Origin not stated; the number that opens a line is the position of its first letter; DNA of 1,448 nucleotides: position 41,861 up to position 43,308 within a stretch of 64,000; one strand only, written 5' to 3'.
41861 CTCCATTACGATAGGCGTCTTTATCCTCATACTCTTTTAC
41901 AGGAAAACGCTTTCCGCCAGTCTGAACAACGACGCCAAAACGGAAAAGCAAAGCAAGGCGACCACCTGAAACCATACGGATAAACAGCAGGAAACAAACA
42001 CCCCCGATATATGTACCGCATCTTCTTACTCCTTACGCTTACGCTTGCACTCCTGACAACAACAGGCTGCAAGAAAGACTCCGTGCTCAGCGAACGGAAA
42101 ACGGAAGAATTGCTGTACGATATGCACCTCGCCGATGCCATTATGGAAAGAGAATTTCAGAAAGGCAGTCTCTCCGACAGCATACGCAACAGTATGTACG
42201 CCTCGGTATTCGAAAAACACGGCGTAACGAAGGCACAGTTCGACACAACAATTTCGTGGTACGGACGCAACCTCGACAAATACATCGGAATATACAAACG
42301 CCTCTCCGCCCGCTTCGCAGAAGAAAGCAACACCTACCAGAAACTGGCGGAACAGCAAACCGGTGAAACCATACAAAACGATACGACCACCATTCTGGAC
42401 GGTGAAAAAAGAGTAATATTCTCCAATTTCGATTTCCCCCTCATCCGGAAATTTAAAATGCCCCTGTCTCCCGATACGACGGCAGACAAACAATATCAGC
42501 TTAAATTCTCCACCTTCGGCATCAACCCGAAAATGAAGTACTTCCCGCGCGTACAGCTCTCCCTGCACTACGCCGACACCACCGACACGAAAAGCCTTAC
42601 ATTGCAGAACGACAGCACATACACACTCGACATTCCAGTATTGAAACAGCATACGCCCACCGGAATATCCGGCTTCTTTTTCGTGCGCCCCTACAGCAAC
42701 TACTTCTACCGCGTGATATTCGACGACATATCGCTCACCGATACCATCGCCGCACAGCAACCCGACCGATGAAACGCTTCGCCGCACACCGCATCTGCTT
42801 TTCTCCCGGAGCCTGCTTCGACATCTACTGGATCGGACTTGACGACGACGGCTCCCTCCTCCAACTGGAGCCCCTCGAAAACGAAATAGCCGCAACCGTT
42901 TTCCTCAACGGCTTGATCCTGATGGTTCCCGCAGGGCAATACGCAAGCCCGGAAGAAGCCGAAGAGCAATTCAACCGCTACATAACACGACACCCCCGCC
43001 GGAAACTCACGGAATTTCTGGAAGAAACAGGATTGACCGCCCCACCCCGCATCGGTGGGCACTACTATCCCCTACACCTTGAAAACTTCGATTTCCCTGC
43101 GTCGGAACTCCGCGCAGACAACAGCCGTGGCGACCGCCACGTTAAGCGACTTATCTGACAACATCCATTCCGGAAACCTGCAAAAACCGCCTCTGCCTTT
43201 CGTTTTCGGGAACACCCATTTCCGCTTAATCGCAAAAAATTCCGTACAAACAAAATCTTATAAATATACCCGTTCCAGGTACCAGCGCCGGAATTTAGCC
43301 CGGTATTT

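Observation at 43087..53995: Perfect 65-bp direct repeats (3-prime end of TrmH-family gene) bracket a 10.8-kb island with no recombinase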

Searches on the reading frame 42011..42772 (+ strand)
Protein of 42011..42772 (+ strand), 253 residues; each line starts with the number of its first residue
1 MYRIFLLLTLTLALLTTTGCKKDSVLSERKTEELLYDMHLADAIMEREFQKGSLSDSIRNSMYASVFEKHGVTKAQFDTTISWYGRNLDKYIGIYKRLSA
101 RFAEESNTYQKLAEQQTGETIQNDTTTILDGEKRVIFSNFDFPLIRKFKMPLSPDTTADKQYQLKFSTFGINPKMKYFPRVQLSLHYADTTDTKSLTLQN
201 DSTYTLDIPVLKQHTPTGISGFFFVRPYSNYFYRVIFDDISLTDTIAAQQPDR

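Call 14: search_protein_families(library=pfam, proteins=[window:42011-42772:+], max_evalue=0.001)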
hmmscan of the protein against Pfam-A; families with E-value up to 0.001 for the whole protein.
window:42011-42772:+ (253 aa): 1 family
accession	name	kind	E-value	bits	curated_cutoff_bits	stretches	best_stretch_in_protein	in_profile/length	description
PF14129.11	DUF4296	-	4.2e-22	79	27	1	24-106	3-85/87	Domain of unknown function (DUF4296)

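Call 18: find_encoding_contigs(protein=window:42011-42772:+, flank=10000, max_places=10)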
Protein window:42011-42772:+ (253 aa): no gene with exactly this product is on record in the collection.

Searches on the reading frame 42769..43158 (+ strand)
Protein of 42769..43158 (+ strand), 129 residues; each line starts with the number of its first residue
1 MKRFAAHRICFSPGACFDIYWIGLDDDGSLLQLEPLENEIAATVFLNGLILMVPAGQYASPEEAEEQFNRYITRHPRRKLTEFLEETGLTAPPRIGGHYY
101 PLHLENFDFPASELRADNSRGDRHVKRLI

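Call 7: search_protein_families(library=pfam, proteins=[window:42769-43158:+], max_evalue=0.01)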
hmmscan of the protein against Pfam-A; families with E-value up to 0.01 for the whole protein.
window:42769-43158:+ (129 aa): 0 families

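Call 9: search_protein_families(library=ncbifam, proteins=[window:42769-43158:+], max_evalue=0.01)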
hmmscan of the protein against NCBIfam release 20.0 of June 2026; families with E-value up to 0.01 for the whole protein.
window:42769-43158:+ (129 aa): 0 families
